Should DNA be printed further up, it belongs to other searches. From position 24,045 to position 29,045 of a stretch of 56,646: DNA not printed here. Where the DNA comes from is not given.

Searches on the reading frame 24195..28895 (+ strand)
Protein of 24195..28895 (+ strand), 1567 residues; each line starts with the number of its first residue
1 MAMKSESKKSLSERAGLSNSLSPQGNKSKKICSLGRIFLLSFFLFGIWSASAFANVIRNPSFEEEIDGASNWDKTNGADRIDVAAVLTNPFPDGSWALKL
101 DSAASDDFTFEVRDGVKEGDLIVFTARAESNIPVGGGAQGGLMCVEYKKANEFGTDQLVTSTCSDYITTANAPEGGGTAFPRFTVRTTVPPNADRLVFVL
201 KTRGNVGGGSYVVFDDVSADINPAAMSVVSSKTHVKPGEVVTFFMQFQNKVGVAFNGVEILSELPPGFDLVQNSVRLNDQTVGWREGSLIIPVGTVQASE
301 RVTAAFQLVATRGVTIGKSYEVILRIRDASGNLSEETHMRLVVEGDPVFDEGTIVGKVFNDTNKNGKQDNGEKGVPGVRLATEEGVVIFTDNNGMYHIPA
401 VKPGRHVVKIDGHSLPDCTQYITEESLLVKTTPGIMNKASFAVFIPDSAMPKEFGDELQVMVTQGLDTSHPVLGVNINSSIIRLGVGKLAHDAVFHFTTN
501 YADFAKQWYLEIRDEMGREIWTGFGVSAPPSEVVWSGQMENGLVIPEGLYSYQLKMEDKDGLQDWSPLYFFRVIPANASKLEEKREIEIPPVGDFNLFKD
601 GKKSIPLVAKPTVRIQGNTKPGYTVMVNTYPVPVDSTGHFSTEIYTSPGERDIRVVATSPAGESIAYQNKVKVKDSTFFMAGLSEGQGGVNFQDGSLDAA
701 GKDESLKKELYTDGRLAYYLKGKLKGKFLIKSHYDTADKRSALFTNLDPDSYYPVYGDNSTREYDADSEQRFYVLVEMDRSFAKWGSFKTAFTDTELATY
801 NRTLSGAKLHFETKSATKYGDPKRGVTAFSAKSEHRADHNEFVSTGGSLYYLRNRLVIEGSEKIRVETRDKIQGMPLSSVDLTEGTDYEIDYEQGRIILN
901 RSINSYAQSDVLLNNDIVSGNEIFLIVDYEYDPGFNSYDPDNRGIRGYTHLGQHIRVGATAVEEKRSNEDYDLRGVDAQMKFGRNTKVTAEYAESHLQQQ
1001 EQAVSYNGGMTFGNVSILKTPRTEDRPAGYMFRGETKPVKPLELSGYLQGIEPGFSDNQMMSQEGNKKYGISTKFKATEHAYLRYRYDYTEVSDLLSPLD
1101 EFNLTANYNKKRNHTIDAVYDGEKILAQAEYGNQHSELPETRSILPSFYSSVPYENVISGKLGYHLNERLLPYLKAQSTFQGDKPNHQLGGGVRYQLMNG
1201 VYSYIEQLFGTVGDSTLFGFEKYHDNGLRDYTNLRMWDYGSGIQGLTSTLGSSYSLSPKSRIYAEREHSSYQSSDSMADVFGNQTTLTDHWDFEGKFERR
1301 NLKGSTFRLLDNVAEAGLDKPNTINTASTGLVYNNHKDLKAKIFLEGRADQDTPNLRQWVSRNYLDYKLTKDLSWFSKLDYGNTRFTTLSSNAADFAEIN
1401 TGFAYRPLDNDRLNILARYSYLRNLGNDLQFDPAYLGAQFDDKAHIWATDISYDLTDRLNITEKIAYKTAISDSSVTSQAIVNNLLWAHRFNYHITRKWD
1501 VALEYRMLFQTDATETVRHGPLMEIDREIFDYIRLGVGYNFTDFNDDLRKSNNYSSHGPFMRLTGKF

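Call 31: search_protein_families(library=pfam, proteins=[window:24195-28895:+], max_evalue=0.001)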
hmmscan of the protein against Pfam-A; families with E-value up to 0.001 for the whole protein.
window:24195-28895:+ (1567 aa): 2 families
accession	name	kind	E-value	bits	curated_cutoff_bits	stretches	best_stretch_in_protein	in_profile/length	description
PF17210.9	SdrD_B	-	4.2e-09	37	29.7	1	357-411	6-65/112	SdrD B-like domain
PF09136.16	Glucodextran_B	-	1.8e-05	25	27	1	608-673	14-81/83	Glucodextranase, domain B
